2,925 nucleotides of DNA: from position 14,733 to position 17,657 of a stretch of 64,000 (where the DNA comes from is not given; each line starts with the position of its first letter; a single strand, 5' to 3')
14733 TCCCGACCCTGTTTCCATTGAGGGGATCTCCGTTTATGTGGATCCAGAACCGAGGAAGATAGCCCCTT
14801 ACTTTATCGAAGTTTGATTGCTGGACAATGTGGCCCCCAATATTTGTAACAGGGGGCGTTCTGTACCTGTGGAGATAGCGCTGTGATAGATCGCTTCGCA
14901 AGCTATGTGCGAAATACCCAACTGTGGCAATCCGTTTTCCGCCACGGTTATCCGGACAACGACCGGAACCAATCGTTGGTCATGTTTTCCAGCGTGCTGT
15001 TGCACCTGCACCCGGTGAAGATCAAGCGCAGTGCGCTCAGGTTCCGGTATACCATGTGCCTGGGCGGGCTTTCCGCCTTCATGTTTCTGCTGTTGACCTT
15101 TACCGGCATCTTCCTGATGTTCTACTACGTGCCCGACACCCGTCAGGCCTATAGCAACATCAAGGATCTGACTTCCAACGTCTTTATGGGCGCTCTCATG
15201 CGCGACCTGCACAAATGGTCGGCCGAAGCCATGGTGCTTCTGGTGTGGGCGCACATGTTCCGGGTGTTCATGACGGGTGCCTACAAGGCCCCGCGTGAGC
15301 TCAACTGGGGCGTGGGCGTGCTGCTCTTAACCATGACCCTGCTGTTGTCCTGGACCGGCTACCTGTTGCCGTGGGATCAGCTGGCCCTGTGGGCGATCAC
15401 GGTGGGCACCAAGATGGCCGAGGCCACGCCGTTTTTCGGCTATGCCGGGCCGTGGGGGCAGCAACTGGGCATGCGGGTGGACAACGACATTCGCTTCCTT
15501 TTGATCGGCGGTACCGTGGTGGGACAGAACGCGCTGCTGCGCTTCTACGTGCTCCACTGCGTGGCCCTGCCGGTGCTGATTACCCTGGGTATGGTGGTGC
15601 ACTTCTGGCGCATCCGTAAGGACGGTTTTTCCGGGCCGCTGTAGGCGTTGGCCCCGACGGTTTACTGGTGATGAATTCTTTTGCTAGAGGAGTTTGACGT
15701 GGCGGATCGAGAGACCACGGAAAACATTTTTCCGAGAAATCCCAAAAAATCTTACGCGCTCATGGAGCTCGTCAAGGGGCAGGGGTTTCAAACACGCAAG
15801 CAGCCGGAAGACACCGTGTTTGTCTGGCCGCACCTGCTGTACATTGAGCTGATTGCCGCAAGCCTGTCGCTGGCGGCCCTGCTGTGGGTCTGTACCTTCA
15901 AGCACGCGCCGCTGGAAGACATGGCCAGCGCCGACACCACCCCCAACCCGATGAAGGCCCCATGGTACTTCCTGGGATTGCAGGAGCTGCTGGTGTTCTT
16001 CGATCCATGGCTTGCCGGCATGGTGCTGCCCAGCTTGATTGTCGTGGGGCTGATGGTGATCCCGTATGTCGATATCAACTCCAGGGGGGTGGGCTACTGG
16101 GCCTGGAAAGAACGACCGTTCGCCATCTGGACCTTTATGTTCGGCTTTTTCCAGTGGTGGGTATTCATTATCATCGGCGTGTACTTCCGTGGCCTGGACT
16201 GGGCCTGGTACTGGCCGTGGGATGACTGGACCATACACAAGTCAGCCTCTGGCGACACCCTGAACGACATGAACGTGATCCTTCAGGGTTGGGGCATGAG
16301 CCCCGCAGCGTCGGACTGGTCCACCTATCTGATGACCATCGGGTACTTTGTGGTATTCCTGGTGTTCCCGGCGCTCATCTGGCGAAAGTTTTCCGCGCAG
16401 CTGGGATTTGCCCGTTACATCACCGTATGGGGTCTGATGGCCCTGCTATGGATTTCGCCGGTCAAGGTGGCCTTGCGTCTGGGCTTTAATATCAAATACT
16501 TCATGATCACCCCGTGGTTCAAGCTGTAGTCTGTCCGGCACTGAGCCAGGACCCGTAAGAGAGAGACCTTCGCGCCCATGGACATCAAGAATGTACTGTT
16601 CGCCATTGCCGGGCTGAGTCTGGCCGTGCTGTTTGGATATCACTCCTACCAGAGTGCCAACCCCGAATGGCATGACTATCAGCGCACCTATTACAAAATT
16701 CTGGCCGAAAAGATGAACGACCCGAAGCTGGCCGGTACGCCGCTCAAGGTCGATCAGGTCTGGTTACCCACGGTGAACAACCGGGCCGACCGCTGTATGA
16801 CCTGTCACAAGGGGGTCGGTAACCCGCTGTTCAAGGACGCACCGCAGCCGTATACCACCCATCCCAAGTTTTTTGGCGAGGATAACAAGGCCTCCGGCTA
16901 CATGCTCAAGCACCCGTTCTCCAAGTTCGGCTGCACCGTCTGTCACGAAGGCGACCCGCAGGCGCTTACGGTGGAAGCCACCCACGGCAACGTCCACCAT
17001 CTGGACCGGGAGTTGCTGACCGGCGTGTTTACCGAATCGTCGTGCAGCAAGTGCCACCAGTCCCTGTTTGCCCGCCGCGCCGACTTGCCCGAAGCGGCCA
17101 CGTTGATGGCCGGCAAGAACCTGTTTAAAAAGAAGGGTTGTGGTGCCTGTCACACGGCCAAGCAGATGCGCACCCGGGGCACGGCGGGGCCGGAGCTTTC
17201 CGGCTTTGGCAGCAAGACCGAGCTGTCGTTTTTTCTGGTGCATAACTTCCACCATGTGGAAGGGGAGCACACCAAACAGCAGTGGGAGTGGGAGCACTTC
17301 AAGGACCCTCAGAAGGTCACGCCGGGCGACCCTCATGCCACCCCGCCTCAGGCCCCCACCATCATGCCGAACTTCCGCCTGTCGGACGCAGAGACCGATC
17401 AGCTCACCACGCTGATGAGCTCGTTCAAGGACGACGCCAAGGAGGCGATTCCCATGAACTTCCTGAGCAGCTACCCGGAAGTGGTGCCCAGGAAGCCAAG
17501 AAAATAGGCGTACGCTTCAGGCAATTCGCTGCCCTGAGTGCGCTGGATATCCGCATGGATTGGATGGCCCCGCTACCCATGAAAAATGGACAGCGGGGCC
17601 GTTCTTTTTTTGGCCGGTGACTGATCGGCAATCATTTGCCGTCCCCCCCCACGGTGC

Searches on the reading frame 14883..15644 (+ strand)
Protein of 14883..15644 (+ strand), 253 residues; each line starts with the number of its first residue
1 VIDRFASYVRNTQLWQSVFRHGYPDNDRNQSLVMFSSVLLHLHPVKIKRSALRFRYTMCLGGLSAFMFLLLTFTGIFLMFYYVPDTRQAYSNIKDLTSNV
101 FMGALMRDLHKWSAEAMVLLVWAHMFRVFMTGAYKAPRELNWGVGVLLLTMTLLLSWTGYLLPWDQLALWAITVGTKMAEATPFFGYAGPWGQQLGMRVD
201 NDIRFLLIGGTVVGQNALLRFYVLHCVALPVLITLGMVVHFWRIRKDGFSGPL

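Call 8: search_protein_families(library=pfam, proteins=[window:14883-15644:+], max_evalue=0.01)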
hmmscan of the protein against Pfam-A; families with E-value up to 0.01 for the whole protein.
window:14883-15644:+ (253 aa): 3 families
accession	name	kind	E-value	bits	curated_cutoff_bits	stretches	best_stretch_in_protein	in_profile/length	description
PF00033.24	Cytochrome_B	-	6.5e-38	130.9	27.2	1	54-247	10-188/189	Cytochrome b/b6/petB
PF13631.11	Cytochrom_B_N_2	-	4.5e-29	102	27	1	116-248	2-120/169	Cytochrome b(N-terminal)/b6/petB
PF14358.11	DUF4405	-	3e-06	28.1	26.7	1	64-125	6-62/66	Domain of unknown function (DUF4405)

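Call 9: search_protein_families(library=ncbifam, proteins=[window:14883-15644:+], max_evalue=0.01)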
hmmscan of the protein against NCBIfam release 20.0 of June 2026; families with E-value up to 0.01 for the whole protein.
window:14883-15644:+ (253 aa): 4 families
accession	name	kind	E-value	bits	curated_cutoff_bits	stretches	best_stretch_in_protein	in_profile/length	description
NF040969.1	cytb_ExtP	equivalog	4.7e-78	261.7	290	1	34-251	1-204/205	selenite/tellurite reduction operon b-type cytochrome ExtP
NF002990.0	PRK03735.1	subfamily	2.4e-56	191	325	1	56-253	40-223/223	cytochrome b6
NF041076.1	cyt_b_SoxC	equivalog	1.1e-25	90.6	740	1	55-241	25-192/542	proton pump complex cytochrome B SoxC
NF050120.1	bc1_QcrB_actin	exception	4.6e-23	81.9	500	1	56-241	24-212/458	cytochrome bc1 complex cytochrome b subunit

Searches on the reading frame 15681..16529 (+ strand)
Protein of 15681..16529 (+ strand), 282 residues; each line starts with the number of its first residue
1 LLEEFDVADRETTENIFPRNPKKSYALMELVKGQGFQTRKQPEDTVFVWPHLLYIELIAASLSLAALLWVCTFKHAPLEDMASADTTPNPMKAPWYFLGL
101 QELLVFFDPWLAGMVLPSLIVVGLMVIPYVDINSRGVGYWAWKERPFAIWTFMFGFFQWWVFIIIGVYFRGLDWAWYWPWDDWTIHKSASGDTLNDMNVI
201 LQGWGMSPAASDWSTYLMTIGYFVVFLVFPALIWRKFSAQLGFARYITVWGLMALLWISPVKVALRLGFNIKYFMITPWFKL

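Call 8: search_protein_families(library=pfam, proteins=[window:15681-16529:+], max_evalue=0.01)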
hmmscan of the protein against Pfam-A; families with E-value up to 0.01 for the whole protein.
window:15681-16529:+ (282 aa): 0 families

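Call 9: search_protein_families(library=ncbifam, proteins=[window:15681-16529:+], max_evalue=0.01)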
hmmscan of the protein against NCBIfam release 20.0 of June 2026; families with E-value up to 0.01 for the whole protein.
window:15681-16529:+ (282 aa): 2 families
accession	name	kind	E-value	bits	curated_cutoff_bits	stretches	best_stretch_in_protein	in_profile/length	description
NF040970.1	memb_ExtQ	equivalog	8.7e-10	39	150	1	50-179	6-133/134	selenite/tellurite reduction operon b-type cytochrome membrane protein ExtQ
TIGR01156.1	cytb6_f_IV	equivalog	0.00027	20.8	127.05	1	48-157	31-138/160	cytochrome b6-f complex subunit IV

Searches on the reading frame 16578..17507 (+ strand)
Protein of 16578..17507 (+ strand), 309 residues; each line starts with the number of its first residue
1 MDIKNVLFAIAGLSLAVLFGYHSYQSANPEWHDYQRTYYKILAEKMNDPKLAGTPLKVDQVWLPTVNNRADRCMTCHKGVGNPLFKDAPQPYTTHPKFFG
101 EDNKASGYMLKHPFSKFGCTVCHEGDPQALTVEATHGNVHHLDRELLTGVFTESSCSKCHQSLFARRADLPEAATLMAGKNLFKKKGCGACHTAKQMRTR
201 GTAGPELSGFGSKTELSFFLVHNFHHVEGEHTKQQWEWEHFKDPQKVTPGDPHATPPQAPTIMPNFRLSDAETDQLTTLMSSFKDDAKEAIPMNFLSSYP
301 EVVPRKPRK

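Call 8: search_protein_families(library=pfam, proteins=[window:16578-17507:+], max_evalue=0.01)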
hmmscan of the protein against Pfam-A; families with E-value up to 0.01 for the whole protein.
window:16578-17507:+ (309 aa): 7 families
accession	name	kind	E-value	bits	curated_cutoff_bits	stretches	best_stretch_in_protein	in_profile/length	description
PF14522.11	Cytochrome_C7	-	3.4e-08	33.6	24.8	1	152-199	12-55/67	Cytochrome c7 and related cytochrome c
PF22113.1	Mtrc-MtrF_II-IV_dom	-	3.8e-08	33.5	30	3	68-196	26-167/176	Outer membrane cytochrome MtrC/MtrF-like, domains II/IV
PF09699.15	Paired_CXXCH_1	-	1.9e-05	24.7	20.6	0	151-163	4-16/41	Doubled CXXCH motif (Paired_CXXCH_1)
PF00034.26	Cytochrom_C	-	2.7e-05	25.8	21.3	1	178-282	3-88/90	Cytochrome c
PF14537.11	Cytochrom_c3_2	-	0.0013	19.6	25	0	114-197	4-69/79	Cytochrome c3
PF02433.20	FixO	-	0.003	17.5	29.6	0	228-251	109-132/219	Cytochrome C oxidase, mono-heme subunit/FixO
PF13442.11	Cytochrome_CBB3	-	0.0091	16.7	27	0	175-213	2-33/68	Cytochrome C oxidase, cbb3-type, subunit III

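Call 9: search_protein_families(library=ncbifam, proteins=[window:16578-17507:+], max_evalue=0.01)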
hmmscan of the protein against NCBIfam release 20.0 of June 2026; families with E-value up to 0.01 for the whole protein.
window:16578-17507:+ (309 aa): 6 families
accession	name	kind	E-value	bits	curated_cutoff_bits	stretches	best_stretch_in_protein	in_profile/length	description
TIGR04257.1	nanowire_3heme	domain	8.7e-05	22.6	40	1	154-196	24-62/75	c(7)-type cytochrome triheme domain-containing protein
TIGR04485.1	thiosulf_SoxX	equivalog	0.0002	22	61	1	187-250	4-51/78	sulfur oxidation c-type cytochrome SoxX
TIGR03507.1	decahem_SO1788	subfamily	0.00048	18.7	209.3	1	152-229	488-551/672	OmcA/MtrC family decaheme c-type cytochrome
NF011054.0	PRK14486.1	equivalog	0.0031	17.1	447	0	172-198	211-236/294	putative bifunctional cbb3-type cytochrome c oxidase subunit II/cytochrome c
NF040971.1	cytc_ExtS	equivalog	0.0085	15.4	100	0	179-247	175-239/262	selenite/tellurite reduction operon c-type cytochrome lipoprotein ExtS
NF040943.1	cytoc3_ExtM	equivalog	0.0094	14.3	800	1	116-166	36-85/599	selenite/tellurite reduction operon c-type cytochrome ExtM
